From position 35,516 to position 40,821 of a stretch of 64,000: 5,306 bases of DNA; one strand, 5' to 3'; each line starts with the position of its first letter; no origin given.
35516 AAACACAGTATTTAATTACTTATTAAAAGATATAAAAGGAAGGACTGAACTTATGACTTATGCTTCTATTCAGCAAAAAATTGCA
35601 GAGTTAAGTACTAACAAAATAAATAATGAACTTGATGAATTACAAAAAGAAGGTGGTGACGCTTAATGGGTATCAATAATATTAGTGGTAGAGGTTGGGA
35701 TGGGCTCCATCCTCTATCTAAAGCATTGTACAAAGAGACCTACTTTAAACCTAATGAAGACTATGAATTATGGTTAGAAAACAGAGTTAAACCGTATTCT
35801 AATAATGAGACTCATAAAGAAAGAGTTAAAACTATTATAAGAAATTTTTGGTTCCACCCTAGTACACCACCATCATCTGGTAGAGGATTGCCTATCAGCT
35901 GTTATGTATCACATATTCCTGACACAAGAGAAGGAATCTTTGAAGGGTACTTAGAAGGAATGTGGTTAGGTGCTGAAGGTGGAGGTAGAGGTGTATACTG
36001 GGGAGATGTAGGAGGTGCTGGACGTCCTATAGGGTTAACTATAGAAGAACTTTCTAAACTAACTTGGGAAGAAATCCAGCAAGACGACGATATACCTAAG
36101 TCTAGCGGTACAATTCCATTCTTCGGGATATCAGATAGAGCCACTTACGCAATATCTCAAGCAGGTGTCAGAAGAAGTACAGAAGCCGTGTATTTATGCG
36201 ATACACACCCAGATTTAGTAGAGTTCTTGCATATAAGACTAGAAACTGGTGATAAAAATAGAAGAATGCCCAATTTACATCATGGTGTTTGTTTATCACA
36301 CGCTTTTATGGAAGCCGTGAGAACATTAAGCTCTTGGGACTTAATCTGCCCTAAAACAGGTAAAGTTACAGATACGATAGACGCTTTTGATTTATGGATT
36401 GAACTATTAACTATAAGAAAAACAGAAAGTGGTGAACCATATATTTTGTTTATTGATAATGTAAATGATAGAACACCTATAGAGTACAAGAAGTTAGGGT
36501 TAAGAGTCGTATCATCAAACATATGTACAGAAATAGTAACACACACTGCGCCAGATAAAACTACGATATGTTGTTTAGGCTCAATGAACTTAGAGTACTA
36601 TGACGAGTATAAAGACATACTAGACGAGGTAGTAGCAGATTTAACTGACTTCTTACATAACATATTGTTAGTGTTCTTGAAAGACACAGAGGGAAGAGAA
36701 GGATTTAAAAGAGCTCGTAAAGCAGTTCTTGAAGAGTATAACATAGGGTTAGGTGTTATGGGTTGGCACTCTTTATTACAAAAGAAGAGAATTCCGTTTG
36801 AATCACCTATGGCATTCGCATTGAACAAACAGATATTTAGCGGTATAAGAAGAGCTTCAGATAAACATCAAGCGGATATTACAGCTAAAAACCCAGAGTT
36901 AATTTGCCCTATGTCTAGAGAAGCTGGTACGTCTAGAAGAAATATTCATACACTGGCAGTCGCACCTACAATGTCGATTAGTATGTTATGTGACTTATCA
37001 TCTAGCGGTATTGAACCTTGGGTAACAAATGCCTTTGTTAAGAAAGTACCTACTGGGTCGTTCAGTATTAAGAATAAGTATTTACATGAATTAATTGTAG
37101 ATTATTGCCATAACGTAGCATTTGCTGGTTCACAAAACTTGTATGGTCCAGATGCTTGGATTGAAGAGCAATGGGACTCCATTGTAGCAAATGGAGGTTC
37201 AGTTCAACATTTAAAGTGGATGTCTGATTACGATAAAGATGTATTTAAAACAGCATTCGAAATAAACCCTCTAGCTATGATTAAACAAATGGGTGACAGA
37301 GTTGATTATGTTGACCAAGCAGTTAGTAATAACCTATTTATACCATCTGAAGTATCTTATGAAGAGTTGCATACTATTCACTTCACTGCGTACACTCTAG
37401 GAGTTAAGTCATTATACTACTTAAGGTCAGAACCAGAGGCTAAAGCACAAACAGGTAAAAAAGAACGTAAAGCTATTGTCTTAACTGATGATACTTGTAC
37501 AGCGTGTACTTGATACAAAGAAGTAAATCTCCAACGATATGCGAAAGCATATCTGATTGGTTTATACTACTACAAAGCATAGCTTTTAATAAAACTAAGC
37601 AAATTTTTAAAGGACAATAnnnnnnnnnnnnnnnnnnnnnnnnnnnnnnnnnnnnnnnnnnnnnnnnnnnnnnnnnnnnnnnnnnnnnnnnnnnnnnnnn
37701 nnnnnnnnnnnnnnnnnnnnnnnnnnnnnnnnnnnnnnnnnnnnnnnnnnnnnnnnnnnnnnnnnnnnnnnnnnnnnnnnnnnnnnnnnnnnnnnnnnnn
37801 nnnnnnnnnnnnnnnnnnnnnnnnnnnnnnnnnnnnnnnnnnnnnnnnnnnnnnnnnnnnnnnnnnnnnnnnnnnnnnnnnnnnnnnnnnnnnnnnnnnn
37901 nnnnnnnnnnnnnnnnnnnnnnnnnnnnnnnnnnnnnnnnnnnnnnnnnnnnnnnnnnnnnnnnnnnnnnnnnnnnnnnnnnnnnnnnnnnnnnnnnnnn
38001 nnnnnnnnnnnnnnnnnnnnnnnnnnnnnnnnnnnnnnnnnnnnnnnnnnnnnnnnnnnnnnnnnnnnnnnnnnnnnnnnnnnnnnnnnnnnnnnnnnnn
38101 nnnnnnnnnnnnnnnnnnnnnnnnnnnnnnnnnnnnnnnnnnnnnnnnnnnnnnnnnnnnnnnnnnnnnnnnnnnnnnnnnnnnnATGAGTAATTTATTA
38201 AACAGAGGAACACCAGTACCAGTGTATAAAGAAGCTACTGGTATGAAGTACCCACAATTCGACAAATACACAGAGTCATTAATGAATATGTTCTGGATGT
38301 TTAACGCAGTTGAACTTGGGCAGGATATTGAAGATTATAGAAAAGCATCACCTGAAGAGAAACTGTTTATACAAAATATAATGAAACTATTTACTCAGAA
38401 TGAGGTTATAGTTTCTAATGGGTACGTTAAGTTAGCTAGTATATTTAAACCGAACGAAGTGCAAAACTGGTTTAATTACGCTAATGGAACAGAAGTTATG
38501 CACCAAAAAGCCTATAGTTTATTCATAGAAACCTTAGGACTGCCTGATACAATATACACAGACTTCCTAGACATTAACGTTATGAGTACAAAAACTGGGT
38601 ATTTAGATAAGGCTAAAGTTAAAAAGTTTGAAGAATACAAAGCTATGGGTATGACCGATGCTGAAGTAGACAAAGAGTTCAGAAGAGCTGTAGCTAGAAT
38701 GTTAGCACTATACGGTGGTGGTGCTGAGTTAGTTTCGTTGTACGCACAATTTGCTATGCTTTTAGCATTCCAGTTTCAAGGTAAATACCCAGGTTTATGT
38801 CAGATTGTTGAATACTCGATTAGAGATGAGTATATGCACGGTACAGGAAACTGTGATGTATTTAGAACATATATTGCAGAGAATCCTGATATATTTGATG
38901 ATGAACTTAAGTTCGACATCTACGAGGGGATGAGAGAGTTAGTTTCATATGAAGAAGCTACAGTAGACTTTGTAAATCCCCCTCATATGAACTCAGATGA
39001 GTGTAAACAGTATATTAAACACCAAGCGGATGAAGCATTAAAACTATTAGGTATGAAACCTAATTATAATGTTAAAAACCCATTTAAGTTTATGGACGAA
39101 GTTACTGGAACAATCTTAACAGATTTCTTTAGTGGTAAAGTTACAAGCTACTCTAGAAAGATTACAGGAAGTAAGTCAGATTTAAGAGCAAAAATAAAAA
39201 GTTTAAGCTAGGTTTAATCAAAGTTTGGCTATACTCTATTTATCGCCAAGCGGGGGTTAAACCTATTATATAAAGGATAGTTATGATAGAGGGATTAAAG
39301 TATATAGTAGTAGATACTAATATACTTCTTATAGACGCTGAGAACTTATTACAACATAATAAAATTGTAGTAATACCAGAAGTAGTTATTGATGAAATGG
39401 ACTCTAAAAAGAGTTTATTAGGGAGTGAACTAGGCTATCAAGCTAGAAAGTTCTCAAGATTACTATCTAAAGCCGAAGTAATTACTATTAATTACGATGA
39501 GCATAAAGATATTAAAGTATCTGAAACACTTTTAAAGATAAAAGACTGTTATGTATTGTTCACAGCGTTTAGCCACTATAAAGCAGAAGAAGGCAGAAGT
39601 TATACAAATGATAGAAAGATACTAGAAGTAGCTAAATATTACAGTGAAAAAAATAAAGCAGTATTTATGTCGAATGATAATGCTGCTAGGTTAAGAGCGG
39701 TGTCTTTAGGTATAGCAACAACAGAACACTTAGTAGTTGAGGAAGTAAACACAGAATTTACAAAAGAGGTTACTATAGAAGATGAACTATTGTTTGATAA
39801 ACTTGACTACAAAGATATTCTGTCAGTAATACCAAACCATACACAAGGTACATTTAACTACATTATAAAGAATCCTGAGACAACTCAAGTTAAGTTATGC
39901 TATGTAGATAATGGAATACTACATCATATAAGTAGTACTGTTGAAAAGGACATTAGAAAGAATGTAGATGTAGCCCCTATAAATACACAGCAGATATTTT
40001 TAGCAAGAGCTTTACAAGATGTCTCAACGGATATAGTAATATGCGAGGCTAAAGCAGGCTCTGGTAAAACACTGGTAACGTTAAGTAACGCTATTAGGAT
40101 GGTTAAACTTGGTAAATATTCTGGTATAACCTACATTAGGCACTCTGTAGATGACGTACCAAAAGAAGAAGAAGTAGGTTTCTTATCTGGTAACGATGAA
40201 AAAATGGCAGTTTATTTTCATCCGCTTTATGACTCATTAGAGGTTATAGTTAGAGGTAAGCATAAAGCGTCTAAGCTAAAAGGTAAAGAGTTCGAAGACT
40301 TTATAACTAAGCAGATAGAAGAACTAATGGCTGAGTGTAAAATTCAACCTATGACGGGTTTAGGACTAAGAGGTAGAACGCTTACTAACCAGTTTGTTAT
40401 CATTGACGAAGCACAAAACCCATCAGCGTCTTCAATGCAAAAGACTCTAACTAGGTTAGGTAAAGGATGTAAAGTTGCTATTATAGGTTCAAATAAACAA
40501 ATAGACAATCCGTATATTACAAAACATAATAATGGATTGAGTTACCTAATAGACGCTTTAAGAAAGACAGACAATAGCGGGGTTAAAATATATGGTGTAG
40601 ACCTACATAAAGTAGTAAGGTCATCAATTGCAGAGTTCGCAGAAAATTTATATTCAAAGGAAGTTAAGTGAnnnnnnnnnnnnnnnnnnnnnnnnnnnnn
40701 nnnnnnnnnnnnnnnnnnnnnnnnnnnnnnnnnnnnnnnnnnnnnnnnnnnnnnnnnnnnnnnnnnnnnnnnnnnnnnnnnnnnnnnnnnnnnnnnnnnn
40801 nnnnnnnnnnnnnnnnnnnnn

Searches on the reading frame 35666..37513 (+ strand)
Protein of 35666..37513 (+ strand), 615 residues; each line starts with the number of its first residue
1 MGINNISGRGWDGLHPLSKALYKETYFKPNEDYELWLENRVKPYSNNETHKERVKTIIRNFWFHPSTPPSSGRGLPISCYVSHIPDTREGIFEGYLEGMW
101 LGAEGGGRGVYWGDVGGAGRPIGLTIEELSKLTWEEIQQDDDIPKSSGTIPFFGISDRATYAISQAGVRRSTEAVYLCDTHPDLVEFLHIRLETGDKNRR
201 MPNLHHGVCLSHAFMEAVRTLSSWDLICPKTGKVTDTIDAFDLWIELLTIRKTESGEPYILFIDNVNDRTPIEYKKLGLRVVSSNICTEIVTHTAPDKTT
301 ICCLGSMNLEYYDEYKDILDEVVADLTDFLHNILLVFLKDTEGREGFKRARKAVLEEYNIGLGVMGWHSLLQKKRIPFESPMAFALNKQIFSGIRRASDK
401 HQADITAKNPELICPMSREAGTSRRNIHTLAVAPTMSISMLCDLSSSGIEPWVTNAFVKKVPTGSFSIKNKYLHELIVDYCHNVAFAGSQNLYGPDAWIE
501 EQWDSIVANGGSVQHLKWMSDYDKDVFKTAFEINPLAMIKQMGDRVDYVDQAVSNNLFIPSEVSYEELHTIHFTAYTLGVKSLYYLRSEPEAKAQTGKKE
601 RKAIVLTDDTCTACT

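Call 22: search_protein_families(library=phrogs, proteins=[window:35666-37513:+], max_evalue=0.00001)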
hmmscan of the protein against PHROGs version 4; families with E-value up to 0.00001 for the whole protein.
window:35666-37513:+ (615 aa): 9 families
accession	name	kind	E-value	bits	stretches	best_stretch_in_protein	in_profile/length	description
phrog_84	-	DNA, RNA and nucleotide metabolism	1.1e-110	372.2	1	39-614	240-794/975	ribonucleoside-diphosphate reductase large subunit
phrog_3844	-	moron, auxiliary metabolic gene and host takeover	9.2e-41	141.2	2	424-614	312-449/451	NrdA-like aerobic NDP reductase large subunit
phrog_30939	-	DNA, RNA and nucleotide metabolism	6.6e-38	131.2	1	240-588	622-960/977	ribonucleotide reductase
phrog_3987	-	DNA, RNA and nucleotide metabolism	4.3e-23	82.6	2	60-230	199-356/467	ribonucleotide reductase large subunit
phrog_33412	-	unknown function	2.4e-18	67.3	1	504-587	37-121/140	-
phrog_29665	-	unknown function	9e-13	49.5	1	297-434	7-150/150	-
phrog_22953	-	DNA, RNA and nucleotide metabolism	3.9e-11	44.3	1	157-228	32-103/201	ribonucleotide reductase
phrog_12229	-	DNA, RNA and nucleotide metabolism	1e-09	38.4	1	166-289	471-574/577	ribonucleotide reductase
phrog_367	-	DNA, RNA and nucleotide metabolism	2e-09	37.2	1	157-463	270-545/701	ribonucleotide reductase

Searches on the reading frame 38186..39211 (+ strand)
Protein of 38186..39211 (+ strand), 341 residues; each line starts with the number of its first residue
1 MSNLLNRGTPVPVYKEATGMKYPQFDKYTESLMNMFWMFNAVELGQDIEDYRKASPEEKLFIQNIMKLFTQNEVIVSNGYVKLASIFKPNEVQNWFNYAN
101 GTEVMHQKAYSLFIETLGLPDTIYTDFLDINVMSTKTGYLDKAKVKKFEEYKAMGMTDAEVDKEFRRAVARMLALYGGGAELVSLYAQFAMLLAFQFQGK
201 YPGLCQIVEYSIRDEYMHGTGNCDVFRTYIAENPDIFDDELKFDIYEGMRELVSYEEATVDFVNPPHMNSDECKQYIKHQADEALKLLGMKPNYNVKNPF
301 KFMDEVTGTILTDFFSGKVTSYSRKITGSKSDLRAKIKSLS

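Call 12: search_protein_families(library=pfam, proteins=[window:38186-39211:+], max_evalue=0.01)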
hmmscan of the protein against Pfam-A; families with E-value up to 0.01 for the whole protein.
window:38186-39211:+ (341 aa): 1 family
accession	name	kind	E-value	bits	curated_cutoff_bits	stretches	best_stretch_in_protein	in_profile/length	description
PF00268.27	Ribonuc_red_sm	-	9e-50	170.1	33.6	1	20-299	7-281/281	Ribonucleotide reductase, small chain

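Call 13: search_protein_families(library=phrogs, proteins=[window:38186-39211:+], max_evalue=0.001)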
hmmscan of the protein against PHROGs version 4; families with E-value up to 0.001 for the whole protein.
window:38186-39211:+ (341 aa): 2 families
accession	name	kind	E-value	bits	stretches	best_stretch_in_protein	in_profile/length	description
phrog_86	-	DNA, RNA and nucleotide metabolism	1.4e-60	206.5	1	20-327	74-389/504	ribonucleoside diphosphate reductase small subunit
phrog_10582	-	DNA, RNA and nucleotide metabolism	7.9e-05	23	1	20-113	32-126/255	ribonucleotide reductase class Ia beta subunit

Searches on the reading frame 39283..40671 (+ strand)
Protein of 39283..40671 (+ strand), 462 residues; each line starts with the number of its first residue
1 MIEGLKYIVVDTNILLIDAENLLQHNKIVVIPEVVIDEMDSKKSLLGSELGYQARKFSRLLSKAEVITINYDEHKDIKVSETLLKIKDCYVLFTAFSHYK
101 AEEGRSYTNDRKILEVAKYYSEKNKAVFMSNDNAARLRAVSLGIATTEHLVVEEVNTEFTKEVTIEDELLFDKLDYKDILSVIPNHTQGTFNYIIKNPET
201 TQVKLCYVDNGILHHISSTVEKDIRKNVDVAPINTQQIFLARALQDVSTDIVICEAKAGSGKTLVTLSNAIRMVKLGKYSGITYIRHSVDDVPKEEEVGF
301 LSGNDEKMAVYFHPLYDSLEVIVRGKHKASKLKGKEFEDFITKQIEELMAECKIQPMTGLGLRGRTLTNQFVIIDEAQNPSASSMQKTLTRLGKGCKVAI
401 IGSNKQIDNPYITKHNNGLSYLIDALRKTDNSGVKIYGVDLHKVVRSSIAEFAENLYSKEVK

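Call 12: search_protein_families(library=pfam, proteins=[window:39283-40671:+], max_evalue=0.01)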
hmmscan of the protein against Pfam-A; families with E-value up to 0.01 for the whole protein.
window:39283-40671:+ (462 aa): 6 families
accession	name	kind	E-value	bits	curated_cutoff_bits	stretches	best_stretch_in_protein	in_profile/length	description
PF02562.22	PhoH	-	1.7e-42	145.6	27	1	230-457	2-204/205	PhoH-like protein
PF13638.12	PIN_4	-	2.2e-19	70.5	21.9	1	8-147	1-129/132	PIN domain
PF13604.12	AAA_30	-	3.3e-05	24.2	27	0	366-407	86-128/191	AAA domain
PF09848.15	SLFN-g3_helicase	-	7e-05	22.7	24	1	251-385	3-96/354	Schlafen group 3, DNA/RNA helicase domain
PF13245.12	AAA_19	-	0.0004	21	25.1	1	246-407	8-129/134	AAA domain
PF00270.35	DEAD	-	0.001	19.2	26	1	241-392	9-141/167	DEAD/DEAH box helicase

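Call 13: search_protein_families(library=phrogs, proteins=[window:39283-40671:+], max_evalue=0.001)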
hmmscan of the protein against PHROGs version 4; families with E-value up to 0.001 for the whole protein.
window:39283-40671:+ (462 aa): 3 families
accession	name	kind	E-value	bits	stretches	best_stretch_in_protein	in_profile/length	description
phrog_2765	-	other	3e-81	274.5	1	6-456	3-442/443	PhoH-like phosphate starvation-inducible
phrog_170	-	other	1.4e-44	153.8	1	219-451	62-271/323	PhoH-like phosphate starvation-inducible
phrog_979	-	head and packaging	9.8e-06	25.5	1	97-293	30-209/642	terminase large subunit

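Call 78: find_homologous_proteins(query=window:39283-40671:+, max_evalue=1e-60)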
Query window:39283-40671:+ (462 aa): 1083 proteins with E <= 1e-60 among 8000 candidates; the best 120 are listed.
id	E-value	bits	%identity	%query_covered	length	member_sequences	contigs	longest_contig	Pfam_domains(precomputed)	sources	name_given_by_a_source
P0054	3.3e-298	1006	100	100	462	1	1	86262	PF13638.13,PF02562.23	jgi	-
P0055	3.2e-270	914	89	100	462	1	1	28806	PF13638.13,PF13604.13,PF02562.23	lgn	-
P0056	1.3e-211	721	70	100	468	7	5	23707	PF13638.13,PF13604.13,PF02562.23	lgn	-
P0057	2.8e-204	697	63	57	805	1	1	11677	PF13638.13,PF14528.12,PF02562.23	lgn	-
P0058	6.9e-199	679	69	100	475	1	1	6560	PF13638.13,PF13604.13,PF02562.23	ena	-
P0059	5.9e-147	508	55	99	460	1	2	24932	PF13638.13,PF13604.13,PF09848.16,PF02562.23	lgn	-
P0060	8.1e-146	504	56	100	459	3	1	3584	PF13638.13,PF02562.23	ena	-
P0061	5.6e-145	502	55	98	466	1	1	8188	PF13638.13,PF13604.13,PF02562.23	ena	-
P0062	8.1e-143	494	54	99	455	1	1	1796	PF13638.13,PF13604.13,PF02562.23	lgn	-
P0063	1.6e-142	494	54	99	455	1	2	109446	PF13638.13,PF13604.13,PF13401.13,PF02562.23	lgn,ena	-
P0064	2.8e-142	493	54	99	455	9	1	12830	PF13638.13,PF02562.23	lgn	-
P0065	6.7e-141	488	54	99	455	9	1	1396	PF13638.13,PF02562.23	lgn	-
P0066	2.4e-138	480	53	99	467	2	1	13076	PF13638.13,PF13401.13,PF02562.23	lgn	-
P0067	1.0e-137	478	52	98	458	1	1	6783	PF13638.13,PF02562.23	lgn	-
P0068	2.1e-137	477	53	95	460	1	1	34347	PF13638.13,PF02562.23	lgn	-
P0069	7.6e-137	475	53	99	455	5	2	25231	PF13638.13,PF13604.13,PF02562.23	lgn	-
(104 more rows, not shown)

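Call 79: find_encoding_contigs(protein=P0069, flank=10000, max_places=3)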
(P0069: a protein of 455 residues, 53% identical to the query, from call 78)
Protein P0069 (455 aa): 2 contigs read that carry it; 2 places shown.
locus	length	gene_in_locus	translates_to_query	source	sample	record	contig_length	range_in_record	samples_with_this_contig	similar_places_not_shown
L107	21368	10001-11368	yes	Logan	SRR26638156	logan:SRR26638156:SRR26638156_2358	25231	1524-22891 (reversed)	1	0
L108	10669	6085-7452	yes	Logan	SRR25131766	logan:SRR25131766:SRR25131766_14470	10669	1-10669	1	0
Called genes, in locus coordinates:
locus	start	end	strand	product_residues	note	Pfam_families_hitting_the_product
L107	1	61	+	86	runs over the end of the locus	-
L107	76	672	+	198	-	PF17338:GP88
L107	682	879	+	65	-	PF23835:DUF7205 (weak)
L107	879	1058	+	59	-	PF23835:DUF7205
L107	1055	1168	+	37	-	-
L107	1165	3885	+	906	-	PF01612:DNA_pol_A_exo1 (weak), PF00476:DNA_pol_A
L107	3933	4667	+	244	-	-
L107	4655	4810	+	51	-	-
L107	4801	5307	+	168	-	PF13392:HNH_3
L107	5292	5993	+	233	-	PF02511:Thy1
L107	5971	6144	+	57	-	-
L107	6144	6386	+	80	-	-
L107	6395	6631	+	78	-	-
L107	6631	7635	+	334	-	PF00268:Ribonuc_red_sm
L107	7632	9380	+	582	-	PF00317:Ribonuc_red_lgN, PF02867:Ribonuc_red_lgC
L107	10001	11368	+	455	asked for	PF13638:PIN_4, PF02562:PhoH, PF13604:AAA_30 (faint)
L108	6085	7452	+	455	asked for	PF13638:PIN_4, PF02562:PhoH, PF13604:AAA_30 (faint)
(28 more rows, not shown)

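Call 80: find_encoding_contigs(protein=P0055, flank=10000, max_places=3)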
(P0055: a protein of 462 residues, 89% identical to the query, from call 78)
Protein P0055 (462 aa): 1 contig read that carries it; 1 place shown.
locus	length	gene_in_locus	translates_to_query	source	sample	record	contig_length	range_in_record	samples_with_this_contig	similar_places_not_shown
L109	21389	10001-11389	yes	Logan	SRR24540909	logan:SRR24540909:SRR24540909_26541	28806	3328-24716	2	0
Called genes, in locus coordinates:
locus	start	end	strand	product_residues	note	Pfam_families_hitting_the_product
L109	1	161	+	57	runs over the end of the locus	-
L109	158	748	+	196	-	PF17338:GP88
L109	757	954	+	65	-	PF23835:DUF7205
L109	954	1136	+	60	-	PF23835:DUF7205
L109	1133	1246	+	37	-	-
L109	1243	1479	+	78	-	-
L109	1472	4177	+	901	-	PF13482:RNase_H_2 (faint), PF00476:DNA_pol_A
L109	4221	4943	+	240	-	-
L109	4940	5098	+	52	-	-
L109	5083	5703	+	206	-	PF02511:Thy1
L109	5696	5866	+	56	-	-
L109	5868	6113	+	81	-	-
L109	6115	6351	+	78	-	-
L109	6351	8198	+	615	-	PF02867:Ribonuc_red_lgC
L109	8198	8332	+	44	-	-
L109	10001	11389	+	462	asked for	PF13638:PIN_4, PF02562:PhoH, PF13604:AAA_30 (faint)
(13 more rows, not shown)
